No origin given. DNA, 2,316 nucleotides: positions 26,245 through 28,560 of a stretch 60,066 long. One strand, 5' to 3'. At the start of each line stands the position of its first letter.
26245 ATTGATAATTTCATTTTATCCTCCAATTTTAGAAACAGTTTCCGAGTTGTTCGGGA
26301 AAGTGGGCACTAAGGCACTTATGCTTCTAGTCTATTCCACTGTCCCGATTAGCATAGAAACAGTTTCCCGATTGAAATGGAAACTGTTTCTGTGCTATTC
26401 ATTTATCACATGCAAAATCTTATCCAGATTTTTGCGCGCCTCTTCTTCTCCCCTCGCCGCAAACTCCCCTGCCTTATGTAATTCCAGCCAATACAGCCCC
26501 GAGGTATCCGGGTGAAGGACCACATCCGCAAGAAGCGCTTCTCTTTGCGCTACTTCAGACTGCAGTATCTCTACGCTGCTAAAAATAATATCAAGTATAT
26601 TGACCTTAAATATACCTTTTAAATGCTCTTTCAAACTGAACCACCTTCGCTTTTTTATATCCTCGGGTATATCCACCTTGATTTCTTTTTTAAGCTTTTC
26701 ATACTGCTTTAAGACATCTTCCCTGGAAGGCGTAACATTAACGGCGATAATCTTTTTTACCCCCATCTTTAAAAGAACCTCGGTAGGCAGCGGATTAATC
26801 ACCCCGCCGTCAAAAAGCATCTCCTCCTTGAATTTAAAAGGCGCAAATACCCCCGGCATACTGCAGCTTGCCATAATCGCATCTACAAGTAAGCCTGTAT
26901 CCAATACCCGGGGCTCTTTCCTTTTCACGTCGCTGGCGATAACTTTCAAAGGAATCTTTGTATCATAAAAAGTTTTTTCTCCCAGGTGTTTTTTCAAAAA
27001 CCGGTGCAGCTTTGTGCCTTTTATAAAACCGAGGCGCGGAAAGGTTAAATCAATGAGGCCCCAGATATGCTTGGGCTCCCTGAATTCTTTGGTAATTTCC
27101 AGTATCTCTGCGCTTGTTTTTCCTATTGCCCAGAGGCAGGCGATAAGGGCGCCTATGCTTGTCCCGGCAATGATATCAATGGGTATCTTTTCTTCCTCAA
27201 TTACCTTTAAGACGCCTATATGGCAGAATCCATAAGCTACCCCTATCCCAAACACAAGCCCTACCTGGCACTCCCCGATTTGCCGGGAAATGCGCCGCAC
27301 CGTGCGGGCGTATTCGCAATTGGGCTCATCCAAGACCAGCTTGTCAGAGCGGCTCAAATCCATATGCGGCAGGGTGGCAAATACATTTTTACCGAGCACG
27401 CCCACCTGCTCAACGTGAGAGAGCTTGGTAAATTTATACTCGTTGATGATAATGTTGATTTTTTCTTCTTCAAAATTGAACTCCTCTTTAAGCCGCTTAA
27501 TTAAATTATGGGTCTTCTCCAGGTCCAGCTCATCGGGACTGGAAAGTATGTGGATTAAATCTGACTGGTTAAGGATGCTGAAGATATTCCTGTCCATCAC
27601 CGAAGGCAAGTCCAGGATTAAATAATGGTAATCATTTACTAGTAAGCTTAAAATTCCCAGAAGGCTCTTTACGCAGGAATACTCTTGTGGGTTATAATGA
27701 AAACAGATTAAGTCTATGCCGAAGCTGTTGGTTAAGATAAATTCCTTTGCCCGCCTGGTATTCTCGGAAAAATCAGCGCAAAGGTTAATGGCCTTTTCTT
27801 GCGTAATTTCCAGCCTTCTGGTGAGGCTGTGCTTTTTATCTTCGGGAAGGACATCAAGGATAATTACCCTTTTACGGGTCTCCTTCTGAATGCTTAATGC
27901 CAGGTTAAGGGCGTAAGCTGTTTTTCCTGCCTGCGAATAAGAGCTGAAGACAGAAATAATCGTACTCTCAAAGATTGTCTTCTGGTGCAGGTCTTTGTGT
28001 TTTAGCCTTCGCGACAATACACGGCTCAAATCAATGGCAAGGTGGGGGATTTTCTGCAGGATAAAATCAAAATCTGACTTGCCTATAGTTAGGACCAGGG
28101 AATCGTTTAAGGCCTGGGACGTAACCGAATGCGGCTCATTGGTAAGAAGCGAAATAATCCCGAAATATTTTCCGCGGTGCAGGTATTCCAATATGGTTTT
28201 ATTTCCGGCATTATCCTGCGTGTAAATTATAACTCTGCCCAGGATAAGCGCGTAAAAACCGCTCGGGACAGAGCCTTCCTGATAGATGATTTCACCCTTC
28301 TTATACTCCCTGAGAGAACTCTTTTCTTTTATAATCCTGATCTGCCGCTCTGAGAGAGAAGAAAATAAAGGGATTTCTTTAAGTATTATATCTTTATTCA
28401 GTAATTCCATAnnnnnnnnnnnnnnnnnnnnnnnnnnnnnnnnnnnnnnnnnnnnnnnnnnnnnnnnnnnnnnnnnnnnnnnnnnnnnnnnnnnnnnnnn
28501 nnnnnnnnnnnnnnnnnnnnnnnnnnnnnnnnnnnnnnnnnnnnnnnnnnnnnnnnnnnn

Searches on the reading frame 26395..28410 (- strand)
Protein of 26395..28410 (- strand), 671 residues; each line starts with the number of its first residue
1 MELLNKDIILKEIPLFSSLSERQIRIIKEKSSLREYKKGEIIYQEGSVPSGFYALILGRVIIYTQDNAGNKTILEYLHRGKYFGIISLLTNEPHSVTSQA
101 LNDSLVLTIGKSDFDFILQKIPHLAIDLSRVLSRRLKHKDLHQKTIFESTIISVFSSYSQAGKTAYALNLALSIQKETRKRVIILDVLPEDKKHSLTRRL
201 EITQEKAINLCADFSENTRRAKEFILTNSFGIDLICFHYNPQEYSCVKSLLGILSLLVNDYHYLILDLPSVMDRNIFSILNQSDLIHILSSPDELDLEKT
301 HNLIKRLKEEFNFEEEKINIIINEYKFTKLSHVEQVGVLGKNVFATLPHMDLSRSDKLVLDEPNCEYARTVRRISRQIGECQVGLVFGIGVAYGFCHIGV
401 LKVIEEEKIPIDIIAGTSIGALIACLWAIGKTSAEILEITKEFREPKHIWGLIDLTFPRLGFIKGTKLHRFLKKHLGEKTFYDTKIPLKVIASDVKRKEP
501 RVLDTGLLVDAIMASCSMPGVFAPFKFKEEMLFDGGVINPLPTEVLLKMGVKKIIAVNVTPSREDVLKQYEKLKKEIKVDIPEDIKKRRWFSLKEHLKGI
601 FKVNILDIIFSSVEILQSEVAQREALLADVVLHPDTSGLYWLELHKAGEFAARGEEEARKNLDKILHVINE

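Call 6: search_protein_families(library=pfam, proteins=[window:26395-28410:-])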
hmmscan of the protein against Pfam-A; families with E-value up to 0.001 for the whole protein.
window:26395-28410:- (671 aa): 4 families
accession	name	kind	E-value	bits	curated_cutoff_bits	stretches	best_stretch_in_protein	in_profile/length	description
PF01734.28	Patatin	-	4.1e-32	112.4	27.7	1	385-546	1-190/191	Patatin-like phospholipase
PF00027.35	cNMP_binding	-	1.5e-19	70.2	27.5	1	34-120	2-88/89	Cyclic nucleotide-binding domain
PF01656.29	CbiA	-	0.00014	22.3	25.4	1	152-349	1-111/125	CobQ/CobB/MinD/ParA nucleotide binding domain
PF13614.12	AAA_31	-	0.00017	22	27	1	151-309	3-166/177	AAA domain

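Call 43: search_protein_families(library=ncbifam, proteins=[window:26395-28410:-], max_evalue=0.001)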
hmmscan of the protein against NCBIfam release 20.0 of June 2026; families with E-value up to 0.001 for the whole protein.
window:26395-28410:- (671 aa): 13 families
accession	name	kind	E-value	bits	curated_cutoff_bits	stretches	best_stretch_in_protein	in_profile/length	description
NF007623.0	PRK10279.1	equivalog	1.3e-33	116.5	272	1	381-670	4-298/301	patatin-like phospholipase RssA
NF043045.1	T4SS_VpdC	equivalog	1.2e-13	50.1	1000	1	385-448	308-371/880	Dot/Icm T4SS effector VpdC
NF008732.0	PRK11753.1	equivalog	2e-10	40.5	266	1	22-139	14-132/214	cAMP-activated global transcriptional regulator CRP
NF041163.2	encap_f2b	equivalog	2.2e-10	40.3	400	1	10-142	73-207/450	family 2B encapsulin nanocompartment shell protein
NF007707.0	PRK10402.1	subfamily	2.9e-08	33.6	180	1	27-120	27-120/226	transcriptional regulator YeiL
TIGR03018.1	pepcterm_TyrKin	hypoth_equivalog_domain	5.8e-07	29.1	230.65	1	130-209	16-93/207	XrtA-associated tyrosine autokinase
NF041546.1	ParA_partition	equivalog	8.3e-07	28.7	180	0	257-325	73-142/203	ParA family partition ATPase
NF041079.1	CBASS_lipase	equivalog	8.5e-07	28.5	200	1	411-545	35-183/317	CBASS cGAMP-activated phospholipase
NF008365.0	PRK11161.1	subfamily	1.7e-06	27.5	228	1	34-138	50-153/250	fumarate/nitrate reduction transcriptional regulator Fnr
NF053870.1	DS2_1_antiphage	equivalog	2.8e-06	26.9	400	1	390-503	8-118/299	anti-phage phospholipase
NF006901.0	PRK09392.1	equivalog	8.9e-06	25.2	211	1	9-127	8-125/236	transcriptional activator FtrB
TIGR03896.1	cyc_nuc_ocin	subfamily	9.8e-06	25.1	161.05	1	27-137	4-118/317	bacteriocin-type transport-associated protein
NF050806.1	TransRegFixKCaul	equivalog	0.00012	21.4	300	1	26-135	18-124/215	transcriptional regulator FixK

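Call 44: search_protein_families(library=padloc, proteins=[window:26395-28410:-], max_evalue=0.001)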
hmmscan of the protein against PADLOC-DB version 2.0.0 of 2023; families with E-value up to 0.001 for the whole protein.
window:26395-28410:- (671 aa): 6 families
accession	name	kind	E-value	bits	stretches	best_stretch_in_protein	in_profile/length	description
PDLC00758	Effector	-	1.8e-13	48.5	1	411-542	41-188/331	Phospholipase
PDLC00757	Effector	-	1.7e-09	35.5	1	411-542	44-193/331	Phospholipase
PDLC00731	Effector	-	9e-09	32.7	1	27-172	36-176/306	TIR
PDLC00755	Effector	-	1.2e-07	29.2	1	389-503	18-129/311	Phospholipase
PDLC02371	PycTIR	-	1e-06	26.4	1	27-168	33-169/288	-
PDLC00732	Effector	-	5.3e-06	23.6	1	26-172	31-172/301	TIR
